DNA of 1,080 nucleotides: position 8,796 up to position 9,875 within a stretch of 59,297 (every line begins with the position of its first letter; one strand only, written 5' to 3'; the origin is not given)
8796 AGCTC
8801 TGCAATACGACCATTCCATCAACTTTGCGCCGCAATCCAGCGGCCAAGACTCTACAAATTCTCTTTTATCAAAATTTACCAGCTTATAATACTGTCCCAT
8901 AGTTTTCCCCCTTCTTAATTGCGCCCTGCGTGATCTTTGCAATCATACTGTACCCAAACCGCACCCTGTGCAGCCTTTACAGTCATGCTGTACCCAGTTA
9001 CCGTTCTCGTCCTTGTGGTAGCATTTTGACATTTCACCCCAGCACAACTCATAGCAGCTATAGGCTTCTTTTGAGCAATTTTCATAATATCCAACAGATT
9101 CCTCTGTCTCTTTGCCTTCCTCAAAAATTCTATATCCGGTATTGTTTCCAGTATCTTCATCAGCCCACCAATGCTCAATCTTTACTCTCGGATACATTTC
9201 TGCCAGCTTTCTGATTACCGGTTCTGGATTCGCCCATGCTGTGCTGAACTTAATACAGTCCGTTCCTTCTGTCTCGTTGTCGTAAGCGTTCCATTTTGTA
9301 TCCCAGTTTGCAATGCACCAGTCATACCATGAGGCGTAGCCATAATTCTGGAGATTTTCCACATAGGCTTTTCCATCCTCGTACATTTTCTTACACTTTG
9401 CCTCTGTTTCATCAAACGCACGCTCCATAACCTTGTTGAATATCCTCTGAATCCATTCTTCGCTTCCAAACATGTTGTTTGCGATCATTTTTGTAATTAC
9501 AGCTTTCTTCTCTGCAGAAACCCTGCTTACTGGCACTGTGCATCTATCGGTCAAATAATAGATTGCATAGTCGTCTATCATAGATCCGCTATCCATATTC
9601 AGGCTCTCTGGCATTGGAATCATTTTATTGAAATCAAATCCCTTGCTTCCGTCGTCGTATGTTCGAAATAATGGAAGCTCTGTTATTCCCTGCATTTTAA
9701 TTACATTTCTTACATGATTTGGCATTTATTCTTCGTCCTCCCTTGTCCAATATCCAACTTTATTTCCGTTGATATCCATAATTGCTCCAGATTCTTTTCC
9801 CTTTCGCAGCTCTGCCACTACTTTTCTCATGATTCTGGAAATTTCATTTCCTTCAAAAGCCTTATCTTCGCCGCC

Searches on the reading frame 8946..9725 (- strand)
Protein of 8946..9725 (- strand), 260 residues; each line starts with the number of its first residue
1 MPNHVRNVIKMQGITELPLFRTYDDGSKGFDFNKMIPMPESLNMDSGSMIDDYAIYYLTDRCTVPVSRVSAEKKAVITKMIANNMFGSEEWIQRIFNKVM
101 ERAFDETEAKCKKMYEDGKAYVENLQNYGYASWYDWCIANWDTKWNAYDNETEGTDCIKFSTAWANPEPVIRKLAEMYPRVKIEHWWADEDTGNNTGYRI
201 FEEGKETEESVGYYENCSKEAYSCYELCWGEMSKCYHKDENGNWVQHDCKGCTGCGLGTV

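Call 26: search_protein_families(library=pfam, proteins=[window:8946-9725:-], max_evalue=0.01)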
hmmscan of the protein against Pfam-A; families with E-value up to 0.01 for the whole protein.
window:8946-9725:- (260 aa): 1 family
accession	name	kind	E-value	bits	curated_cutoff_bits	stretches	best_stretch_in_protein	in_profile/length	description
PF18406.6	DUF1281_C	-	4.2e-18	65.5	22.8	1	144-216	1-73/88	Ferredoxin-like domain in Api92-like protein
